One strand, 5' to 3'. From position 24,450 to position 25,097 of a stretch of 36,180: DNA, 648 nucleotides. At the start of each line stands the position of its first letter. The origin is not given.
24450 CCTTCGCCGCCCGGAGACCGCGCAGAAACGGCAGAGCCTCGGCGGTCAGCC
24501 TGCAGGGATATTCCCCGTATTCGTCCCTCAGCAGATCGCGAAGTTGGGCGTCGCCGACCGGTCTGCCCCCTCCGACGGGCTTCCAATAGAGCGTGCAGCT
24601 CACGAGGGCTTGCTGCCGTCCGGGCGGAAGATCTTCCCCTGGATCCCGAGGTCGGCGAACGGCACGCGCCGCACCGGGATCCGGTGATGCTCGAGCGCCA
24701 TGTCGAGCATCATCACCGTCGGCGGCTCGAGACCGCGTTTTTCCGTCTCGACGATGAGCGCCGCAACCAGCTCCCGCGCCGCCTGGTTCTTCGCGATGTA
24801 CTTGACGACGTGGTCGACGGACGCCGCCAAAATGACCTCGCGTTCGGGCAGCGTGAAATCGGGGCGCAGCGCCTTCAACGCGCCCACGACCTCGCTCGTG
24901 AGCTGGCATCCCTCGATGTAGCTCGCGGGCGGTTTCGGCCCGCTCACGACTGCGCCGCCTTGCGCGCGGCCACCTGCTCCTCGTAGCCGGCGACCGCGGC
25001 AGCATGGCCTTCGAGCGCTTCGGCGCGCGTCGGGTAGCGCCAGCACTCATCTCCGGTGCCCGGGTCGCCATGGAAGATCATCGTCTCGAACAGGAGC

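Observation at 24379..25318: Three-gene opposite-strand cassette inserted between portal and scaffold: best candidate for an uncharacterised accessory system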

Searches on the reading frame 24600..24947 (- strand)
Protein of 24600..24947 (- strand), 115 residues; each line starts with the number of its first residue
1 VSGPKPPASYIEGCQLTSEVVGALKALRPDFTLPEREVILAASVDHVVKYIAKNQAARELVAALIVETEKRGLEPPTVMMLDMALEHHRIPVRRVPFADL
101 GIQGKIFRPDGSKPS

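Call 4: search_protein_families(library=pfam, proteins=[window:24600-24947:-], max_evalue=1)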
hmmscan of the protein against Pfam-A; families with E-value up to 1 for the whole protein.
window:24600-24947:- (115 aa): 0 families

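Call 5: search_protein_families(library=phrogs, proteins=[window:24600-24947:-], max_evalue=1)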
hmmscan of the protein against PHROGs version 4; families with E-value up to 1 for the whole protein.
window:24600-24947:- (115 aa): 0 families

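Call 8: search_protein_families(library=ncbifam, proteins=[window:24600-24947:-], max_evalue=1)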
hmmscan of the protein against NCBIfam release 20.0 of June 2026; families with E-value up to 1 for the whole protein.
window:24600-24947:- (115 aa): 0 families

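Call 9: search_protein_families(library=padloc, proteins=[window:24600-24947:-], max_evalue=1)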
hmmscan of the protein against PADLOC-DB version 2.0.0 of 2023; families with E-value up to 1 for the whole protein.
window:24600-24947:- (115 aa): 0 families

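Call 11: search_solved_structures(query=window:24600-24947:-, max_evalue=10)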
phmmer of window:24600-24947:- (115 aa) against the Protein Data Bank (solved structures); distinct sequences matched with E-value up to 10: 4.
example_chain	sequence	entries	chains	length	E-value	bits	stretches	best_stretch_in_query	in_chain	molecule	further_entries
6vvm_A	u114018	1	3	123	0.055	17.3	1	74-109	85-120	4-oxalocrotonate tautomerase family enzyme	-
6blm_A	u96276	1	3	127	0.6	13.9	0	73-109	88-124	4-oxalocrotonate tautomerase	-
8rd8_GS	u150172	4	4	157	0.65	13.8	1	39-89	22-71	Small ribosomal subunit protein uS7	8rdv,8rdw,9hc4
6vvn_B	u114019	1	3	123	0.72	13.7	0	76-109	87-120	4-oxalocrotonate tautomerase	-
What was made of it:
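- On 4-oxalocrotonate tautomerase superfamily (B): Single-sequence E=0.055 only (call 11).
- Closest known: 4-oxalocrotonate tautomerase superfamily. Same: A weak sequence match of B residues 74-109 to 6vvm_A, E=0.055 (call 11), and a similar length.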

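Call 14: find_homologous_proteins(query=window:24600-24947:-)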
Query window:24600-24947:- (115 aa): 2 proteins with E <= 0.001 among 33 candidates.
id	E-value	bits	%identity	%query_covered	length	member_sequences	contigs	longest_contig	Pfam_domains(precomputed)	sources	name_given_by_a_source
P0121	3.4e-68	245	100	100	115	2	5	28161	-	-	-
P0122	2.9e-43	165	87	80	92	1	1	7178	-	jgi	jgi:hypothetical protein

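Call 23: search_dna_similar(query=window:24600-24947:-, collection=phages, mode=protein, max_evalue=1, max_rows=20)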
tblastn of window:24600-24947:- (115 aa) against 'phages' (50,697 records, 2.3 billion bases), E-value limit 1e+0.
No match.

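Call 52: search_protein_representatives(protein=window:24600-24947:-)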
Query: 115 residues. Proteins with E-value up to 0.001 (for the whole library): 59; up to 1e-10: 13; up to 1e-30: 1. The best 59 are listed.
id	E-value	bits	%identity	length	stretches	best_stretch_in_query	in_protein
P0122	9.1e-44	164.6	87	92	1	24-115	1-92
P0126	1.5e-19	86.7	48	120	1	8-107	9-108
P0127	7.9e-17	77.9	48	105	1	16-107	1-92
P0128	1.5e-15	73.9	42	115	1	9-114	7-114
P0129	4.1e-15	72.4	40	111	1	6-102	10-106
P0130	7.9e-15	71.5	43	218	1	2-107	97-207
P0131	9.1e-15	71.3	48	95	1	28-112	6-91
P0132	5.5e-14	68.8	46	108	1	13-106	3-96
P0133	1.0e-13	67.9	46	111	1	9-107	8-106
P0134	1.6e-13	67.3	46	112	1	5-105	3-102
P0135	8.4e-13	65.0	43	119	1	9-107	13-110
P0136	8.7e-13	64.9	44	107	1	7-102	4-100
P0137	3.6e-12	62.9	40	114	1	7-109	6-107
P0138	4.8e-10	56.1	36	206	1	6-104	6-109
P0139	7.1e-10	55.6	40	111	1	4-103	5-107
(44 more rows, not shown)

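Call 54: search_protein_families(library=pfam, alignment_id=A2, max_evalue=0.1)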
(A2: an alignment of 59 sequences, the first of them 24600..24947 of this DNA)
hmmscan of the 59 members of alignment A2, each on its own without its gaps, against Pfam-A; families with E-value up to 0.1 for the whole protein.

A. member 1, window:24600-24947:- (115 aa): 0 families

B. families by the number of members that match (of 59 scanned): 12 families
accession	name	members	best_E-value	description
PF19961.5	EAD8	1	0.003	Effector-associated domain 8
PF13005.12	zf-IS66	1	0.0087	zinc-finger binding domain of transposase IS66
PF23475.1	zf-Tbcl_FmdE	1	0.013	FmdE treble clef zinc finger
PF13683.12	rve_3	1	0.034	Integrase core domain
PF02591.20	Zn_ribbon_9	1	0.035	C4-type zinc ribbon domain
PF16988.10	Vps36-NZF-N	1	0.043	Vacuolar protein sorting 36 NZF-N zinc-finger domain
PF14369.11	Zn_ribbon_19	1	0.05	zinc-ribbon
PF20190.3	DUF6553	1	0.053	Family of unknown function (DUF6553)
PF08606.16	Prp19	1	0.056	Prp19/Pso4-like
PF18535.6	Gal11_ABD1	1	0.077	Gal11 activator-binding domain (ABD1)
PF16087.11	DUF4817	1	0.091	Helix-turn-helix domain (DUF4817)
PF15457.11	HopW1-1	1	0.095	Type III T3SS secreted effector HopW1-1/HopPmaA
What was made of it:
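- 24600..24947 (-): Gene B, 115 aa. Its GTG start overlaps A's stop (GTGA). Soluble protein, mostly helical with two short strands in the model. Member of a smaller uncharacterised family; some members carry an N-terminal CxxC..CxxC zinc-ribbon-like extension. No Pfam hit (call 54).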

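Call 55: search_solved_structures(query=A2, max_evalue=10, show_alignments=1)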
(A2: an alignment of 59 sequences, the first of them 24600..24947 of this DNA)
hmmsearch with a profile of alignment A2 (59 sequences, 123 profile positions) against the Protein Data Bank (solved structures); distinct sequences matched with E-value up to 10: 7.
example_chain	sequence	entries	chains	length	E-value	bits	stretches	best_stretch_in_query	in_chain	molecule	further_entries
9d2y_A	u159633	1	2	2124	0.17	15.3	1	56-96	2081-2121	Multifunctional mycocerosic acid synthase membrane-associated MAS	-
9d2z_A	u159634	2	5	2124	0.17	15.3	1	56-96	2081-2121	Mycocerosic acid synthase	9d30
1b6t_A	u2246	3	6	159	0.62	13.6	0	16-73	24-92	PROTEIN (PHOSPHOPANTETHEINE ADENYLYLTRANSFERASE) | PHOSPHOPANTETHEINE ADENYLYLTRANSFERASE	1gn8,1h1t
1qjc_A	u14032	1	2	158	0.64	13.5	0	16-73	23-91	PHOSPHOPANTETHEINE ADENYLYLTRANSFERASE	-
6cck_A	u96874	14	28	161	0.67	13.4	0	16-73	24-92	Phosphopantetheine adenylyltransferase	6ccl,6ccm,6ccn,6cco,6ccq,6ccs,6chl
5jbn_A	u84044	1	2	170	0.82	13.2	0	16-73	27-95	Phosphopantetheine adenylyltransferase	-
6b7a_A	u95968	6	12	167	0.88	13.1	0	16-73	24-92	Phosphopantetheine adenylyltransferase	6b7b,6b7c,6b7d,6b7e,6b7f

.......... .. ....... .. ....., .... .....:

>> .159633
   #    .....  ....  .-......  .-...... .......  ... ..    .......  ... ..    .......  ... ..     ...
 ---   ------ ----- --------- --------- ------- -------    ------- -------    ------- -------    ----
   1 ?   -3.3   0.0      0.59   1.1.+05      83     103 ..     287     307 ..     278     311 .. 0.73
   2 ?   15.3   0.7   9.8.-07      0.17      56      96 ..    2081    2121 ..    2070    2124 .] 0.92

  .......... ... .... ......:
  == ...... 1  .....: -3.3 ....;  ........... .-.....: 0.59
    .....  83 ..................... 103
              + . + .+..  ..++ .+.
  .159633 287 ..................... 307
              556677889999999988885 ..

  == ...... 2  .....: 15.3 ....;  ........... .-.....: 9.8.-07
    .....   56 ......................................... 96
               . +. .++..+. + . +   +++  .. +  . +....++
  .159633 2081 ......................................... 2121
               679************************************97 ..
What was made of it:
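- On 4-oxalocrotonate tautomerase superfamily (B): The profile search finds no tautomerase (call 55).
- Closest known: 4-oxalocrotonate tautomerase superfamily. Different: The B-family profile search of the PDB gives no tautomerase (call 55).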

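Call 57: find_encoding_contigs(protein=P0126, flank=5000, max_places=3)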
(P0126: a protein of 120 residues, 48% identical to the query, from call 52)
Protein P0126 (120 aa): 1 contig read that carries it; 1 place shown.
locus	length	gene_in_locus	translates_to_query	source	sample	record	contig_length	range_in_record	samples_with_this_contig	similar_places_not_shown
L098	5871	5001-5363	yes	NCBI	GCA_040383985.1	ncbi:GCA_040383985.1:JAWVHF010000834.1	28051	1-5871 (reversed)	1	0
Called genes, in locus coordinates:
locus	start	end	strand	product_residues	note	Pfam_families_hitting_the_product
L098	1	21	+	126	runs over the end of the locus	-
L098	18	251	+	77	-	-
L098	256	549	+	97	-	-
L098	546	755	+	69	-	-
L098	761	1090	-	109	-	-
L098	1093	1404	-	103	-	-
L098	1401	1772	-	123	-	-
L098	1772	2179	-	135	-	-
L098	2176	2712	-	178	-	-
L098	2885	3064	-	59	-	-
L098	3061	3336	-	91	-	PF21983:NikA-like (weak)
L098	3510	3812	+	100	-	-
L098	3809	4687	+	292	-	PF10263:SprT-like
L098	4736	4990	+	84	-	-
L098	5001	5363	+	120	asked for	-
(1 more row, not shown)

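Call 62: find_related_loci(query=window:24600-24947:-, collection=viral_contigs, flank=5000)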
Query window:24600-24947:- (115 aa) in viral_contigs; peptide patterns used: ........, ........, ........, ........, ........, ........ (x = any residue, [..] = any of these).
16 stretches matched a pattern, but none encodes a relative of the query by tblastn (E <= 1e-3).

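Call 63: predict_structure(alignment_id=A2)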
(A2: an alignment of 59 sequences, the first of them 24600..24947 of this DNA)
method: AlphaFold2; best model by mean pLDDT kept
length: 115 residues; sequences in the alignment: 59
mean_pLDDT: 94.4   pTM: 0.84
mean pLDDT of the five models: 94.4, 94.5, 93.9, 93.7, 93.5
residues with pLDDT >= 90: 100; 70-90: 12; 50-70: 3; < 50: 0
segments of 3 or more residues with pLDDT < 50: none
pLDDT, mean of each block of 10 residues (from residue 1): 87 97 98 95 97 98 98 97 98 97 84 74
secondary structure, 60 per line:
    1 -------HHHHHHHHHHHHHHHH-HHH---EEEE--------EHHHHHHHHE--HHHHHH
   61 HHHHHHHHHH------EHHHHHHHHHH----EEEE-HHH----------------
elements in order: H8-23 E31-34 H44-51 H55-70 H78-87 E92-95
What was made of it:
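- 24600..24947 (-): AF2 pLDDT 94.4 (call 63).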

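Call 66: fold_search(model_id=the predicted structure, library=pdb)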
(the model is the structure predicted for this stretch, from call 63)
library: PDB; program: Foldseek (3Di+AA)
matches with E <= 10: 84; with E <= 0.001: 0
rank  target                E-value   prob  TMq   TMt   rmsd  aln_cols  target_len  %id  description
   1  4nan                  2.2e-01  0.10  0.25  0.17  13.1       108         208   13  Arabidopsis thaliana IspD in complex with tetrabromo-pseudilin (released 2014-01-29)
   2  5mrq                  3.2e-01  0.10  0.27  0.18  15.2       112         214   13  Arabidopsis thaliana IspD Asp262Ala Mutant (released 2017-07-19)
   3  5mrm                  4.2e-01  0.09  0.28  0.18  14.4       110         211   13  Arabidopsis thaliana IspD in complex with Isoxazole (4) (released 2017-07-19)
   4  2ycm                  4.4e-01  0.09  0.28  0.18  14.8       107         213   13  Inhibitors of herbicidal target IspD (released 2011-08-24)
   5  4nal                  5.1e-01  0.08  0.29  0.18  14.4       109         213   14  Arabidopsis thaliana IspD in complex with tribromodichloro-pseudilin (released 2014-01-29)
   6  5mro                  5.1e-01  0.08  0.28  0.18  14.8       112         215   12  Arabidopsis thaliana IspD Glu258Ala mutant in complex with Azolopyrimidine (1) (released 2017-07-19)
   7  5mrp                  6.6e-01  0.08  0.28  0.18  12.9       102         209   17  Arabidopsis thaliana IspD Glu258Ala mutant in complex with Azolopyrimidine (2) (released 2017-07-19)
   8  4nak                  7.0e-01  0.06  0.25  0.17  13.4       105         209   17  Arabidopsis thaliana IspD in complex with pentabromo-pseudilin (released 2014-01-29)
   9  2px7_B                7.5e-01  0.06  0.26  0.18  15.0       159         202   12  Crystal structure of 2-C-methyl-D-erythritol 4-phosphate cytidylyltransferase from Thermus thermophilus HB8 (released 2007-06-12)
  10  1w77                  1.3e+00  0.05  0.27  0.18  12.2       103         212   16  2C-methyl-D-erythritol 4-phosphate cytidylyltransferase (IspD) from Arabidopsis thaliana (released 2006-02-21)
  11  6lfc_A                1.4e+00  0.05  0.22  0.15  13.3       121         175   13  E. coli Thioesterase I mutant DG (released 2020-07-15)
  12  4xs3_B                1.7e+00  0.05  0.19  0.09  12.8        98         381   10  Crystal structure of a metabolic reductase with (E)-1-benzyl-5-((1-methyl-5-oxo-2-thioxoimidazolidin-4-ylidene)methyl) (released 2016-07-27)
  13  5tqh_A                2.0e+00  0.04  0.19  0.08  11.9        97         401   10  IDH1 R132H mutant in complex with IDH889 (released 2017-01-25)
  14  8hb9_AAA              2.1e+00  0.05  0.18  0.08  12.1        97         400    9  Crystal Structure of Human IDH1 R132H Mutant in Complex with NADPH and Compound IHMT-IDH1-053 (released 2023-05-24)
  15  7w8d_B                2.3e+00  0.12  0.32  0.26  12.2        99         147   10  The structure of Deinococcus radiodurans RuvC (released 2022-08-17)
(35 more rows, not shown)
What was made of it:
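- Tried and rejected: PDB sequence searches, single-sequence and profile: nothing for A. For B, a weak tautomerase lead (call 11) disappeared with the profile (call 55) and with the structure search (call 66).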

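Call 72: find_encoding_contigs(protein=P0128, flank=5000, max_places=3)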
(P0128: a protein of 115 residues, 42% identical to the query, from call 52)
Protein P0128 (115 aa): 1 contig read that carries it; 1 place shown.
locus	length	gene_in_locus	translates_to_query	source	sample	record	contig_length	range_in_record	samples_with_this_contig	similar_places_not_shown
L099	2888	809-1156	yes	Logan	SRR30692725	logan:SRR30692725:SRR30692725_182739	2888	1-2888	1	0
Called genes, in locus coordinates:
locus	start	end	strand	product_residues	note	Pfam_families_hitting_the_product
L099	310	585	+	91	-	-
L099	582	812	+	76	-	-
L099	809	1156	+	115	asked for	-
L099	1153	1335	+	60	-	-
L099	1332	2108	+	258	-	-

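Call 73: find_encoding_contigs(protein=P0130, flank=5000, max_places=3)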
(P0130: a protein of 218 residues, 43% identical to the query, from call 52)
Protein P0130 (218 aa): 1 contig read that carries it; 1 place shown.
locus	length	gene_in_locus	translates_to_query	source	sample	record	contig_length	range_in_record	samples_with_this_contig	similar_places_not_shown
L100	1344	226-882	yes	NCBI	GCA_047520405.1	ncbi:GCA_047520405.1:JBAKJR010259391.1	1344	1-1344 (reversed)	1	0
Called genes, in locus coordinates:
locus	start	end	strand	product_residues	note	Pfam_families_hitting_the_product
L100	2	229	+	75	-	?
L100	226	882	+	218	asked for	-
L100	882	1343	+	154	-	?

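Call 88: search_dna_similar(query=window:24600-24947:-, collection=plasmids, mode=protein, max_evalue=0.01, max_rows=20)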
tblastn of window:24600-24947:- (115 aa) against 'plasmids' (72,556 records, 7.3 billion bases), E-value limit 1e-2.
No match.
